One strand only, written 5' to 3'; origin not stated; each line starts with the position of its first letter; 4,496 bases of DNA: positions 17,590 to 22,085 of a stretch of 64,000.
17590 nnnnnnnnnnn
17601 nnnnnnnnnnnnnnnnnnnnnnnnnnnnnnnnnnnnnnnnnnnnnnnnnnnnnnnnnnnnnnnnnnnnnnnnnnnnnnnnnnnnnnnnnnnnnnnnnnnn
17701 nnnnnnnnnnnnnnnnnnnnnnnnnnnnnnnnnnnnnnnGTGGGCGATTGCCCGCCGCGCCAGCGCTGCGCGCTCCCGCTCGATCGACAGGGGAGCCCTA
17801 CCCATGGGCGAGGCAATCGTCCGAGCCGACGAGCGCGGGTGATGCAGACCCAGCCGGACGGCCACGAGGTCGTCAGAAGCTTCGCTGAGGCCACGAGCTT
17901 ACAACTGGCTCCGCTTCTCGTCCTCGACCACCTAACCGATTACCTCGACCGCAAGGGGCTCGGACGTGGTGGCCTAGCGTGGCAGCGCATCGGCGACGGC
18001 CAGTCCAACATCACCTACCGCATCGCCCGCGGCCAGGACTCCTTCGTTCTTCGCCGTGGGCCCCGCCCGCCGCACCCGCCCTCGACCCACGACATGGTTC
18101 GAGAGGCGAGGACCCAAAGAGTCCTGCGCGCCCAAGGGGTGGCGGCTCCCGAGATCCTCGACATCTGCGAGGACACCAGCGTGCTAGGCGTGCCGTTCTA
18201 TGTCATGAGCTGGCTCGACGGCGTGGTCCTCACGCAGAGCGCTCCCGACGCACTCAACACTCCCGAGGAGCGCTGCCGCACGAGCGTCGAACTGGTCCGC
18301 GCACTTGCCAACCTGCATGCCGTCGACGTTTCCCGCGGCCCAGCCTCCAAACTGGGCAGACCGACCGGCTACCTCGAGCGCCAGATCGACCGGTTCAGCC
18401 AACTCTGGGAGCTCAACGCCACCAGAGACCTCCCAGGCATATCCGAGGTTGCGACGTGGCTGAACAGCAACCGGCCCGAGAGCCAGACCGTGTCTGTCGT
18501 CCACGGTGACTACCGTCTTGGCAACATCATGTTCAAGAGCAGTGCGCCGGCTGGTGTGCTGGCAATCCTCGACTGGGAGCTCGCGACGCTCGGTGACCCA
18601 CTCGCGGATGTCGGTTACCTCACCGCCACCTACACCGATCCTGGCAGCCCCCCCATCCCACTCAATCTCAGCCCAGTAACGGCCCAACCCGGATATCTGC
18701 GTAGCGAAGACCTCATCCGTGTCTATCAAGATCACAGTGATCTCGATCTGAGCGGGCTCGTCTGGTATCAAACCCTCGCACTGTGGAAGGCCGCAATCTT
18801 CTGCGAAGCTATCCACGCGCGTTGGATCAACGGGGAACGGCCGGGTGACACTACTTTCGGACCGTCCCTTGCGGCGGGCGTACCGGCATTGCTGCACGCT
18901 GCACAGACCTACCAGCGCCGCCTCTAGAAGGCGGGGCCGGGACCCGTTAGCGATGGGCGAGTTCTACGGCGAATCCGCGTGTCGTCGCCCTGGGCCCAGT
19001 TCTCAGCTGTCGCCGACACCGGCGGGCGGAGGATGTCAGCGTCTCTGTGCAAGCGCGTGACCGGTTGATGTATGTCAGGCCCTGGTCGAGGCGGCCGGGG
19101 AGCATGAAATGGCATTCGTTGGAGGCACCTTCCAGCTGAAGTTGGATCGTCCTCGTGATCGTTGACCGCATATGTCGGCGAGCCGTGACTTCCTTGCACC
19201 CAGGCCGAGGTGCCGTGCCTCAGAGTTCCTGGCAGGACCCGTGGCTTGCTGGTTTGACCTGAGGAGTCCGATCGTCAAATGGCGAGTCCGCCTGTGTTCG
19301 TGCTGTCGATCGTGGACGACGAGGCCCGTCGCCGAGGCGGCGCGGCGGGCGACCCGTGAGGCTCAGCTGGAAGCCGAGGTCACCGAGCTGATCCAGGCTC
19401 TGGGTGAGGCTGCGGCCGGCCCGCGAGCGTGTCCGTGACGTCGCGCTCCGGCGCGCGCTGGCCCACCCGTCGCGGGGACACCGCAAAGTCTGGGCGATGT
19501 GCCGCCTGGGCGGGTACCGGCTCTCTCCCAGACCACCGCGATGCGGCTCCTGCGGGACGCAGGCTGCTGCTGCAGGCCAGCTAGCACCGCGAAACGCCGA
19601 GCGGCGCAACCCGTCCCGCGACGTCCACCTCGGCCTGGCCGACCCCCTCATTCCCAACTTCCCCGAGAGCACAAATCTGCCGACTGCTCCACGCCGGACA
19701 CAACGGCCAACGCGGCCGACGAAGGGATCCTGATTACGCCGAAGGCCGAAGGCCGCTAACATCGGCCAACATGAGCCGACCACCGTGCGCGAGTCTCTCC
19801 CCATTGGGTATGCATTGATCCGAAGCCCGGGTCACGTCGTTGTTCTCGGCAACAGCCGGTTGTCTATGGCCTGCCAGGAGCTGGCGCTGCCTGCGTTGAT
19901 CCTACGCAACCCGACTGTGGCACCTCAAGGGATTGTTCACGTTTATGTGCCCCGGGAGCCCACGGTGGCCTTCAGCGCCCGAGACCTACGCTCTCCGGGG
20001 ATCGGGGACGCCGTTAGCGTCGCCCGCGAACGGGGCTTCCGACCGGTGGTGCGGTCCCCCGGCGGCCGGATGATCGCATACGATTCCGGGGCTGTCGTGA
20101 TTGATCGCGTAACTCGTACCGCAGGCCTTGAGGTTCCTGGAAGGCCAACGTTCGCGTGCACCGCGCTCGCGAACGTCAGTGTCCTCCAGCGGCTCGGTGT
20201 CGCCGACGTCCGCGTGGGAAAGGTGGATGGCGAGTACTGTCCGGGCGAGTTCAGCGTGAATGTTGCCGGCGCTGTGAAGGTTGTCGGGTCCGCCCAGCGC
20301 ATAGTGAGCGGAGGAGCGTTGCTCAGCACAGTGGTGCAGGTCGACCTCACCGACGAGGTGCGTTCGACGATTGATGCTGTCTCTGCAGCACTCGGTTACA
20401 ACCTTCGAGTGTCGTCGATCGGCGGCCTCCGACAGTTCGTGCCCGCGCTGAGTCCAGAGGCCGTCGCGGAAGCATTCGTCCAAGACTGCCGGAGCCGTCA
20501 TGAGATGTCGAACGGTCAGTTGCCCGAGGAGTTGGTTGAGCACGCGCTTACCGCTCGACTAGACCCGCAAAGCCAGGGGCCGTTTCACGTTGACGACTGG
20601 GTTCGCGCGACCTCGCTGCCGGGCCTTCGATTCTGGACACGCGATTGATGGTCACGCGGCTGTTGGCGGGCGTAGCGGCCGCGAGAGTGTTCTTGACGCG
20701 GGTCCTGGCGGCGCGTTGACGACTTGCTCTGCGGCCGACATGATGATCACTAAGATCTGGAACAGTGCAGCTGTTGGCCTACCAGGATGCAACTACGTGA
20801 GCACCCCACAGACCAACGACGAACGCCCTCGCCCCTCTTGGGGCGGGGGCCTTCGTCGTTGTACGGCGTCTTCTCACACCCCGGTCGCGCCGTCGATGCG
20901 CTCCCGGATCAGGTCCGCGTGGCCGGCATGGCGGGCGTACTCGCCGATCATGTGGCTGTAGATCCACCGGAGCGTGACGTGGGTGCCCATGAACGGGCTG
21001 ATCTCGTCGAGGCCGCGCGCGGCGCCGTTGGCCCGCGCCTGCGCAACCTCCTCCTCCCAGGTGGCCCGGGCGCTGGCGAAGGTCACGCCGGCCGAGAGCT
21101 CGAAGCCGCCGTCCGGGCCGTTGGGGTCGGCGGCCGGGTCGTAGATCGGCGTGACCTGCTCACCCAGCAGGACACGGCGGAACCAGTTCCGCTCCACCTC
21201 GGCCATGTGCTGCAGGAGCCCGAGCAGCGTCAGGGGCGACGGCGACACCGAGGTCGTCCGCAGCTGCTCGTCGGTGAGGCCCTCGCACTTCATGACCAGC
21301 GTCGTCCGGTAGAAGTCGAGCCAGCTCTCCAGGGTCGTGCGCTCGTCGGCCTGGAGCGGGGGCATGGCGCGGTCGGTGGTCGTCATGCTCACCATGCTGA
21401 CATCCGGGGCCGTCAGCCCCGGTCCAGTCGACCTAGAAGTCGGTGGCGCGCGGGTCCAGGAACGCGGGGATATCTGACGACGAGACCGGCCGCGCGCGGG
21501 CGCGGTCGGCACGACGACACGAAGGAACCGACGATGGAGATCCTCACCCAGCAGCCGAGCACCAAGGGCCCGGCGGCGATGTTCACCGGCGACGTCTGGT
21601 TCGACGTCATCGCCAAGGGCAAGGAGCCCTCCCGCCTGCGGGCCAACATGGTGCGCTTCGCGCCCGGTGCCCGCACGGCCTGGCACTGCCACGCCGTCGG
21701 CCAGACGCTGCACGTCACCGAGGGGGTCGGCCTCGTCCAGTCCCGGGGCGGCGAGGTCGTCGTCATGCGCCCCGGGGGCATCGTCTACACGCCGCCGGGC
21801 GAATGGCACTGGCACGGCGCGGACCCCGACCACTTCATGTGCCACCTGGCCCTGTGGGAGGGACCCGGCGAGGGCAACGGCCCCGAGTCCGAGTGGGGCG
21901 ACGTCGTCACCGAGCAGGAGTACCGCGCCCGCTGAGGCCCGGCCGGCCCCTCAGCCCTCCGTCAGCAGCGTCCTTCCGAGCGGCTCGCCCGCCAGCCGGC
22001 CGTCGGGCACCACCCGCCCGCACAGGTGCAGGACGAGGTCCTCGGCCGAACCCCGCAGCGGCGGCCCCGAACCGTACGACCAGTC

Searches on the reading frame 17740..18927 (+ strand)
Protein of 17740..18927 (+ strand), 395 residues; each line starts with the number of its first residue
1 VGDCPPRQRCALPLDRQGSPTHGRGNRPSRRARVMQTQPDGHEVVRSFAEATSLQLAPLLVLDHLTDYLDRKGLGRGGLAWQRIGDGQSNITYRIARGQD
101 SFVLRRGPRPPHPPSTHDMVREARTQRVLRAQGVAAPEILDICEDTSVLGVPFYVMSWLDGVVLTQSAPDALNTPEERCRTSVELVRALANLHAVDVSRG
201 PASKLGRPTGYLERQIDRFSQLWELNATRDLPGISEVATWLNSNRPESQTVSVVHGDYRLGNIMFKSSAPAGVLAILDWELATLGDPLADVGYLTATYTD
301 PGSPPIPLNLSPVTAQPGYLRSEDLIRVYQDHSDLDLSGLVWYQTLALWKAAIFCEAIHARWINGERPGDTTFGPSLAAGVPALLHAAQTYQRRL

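Call 106: search_protein_families(library=pfam, proteins=[window:17740-18927:+], max_evalue=0.00001)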
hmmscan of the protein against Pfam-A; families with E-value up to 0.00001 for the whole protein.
window:17740-18927:+ (395 aa): 1 family
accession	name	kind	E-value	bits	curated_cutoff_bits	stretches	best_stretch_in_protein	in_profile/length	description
PF01636.29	APH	-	1.8e-44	152.8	23.2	1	81-304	2-219/239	Phosphotransferase enzyme family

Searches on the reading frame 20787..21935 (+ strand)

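Call 106: search_protein_families(library=pfam, proteins=[window:20787-21935:+], max_evalue=0.00001)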
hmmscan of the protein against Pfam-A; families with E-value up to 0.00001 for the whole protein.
window:20787-21935:+ (382 aa): 1 family
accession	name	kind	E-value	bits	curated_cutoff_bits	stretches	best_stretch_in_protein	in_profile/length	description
PF07883.17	Cupin_2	-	3.1e-12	46.5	27.2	1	288-346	2-59/70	Cupin domain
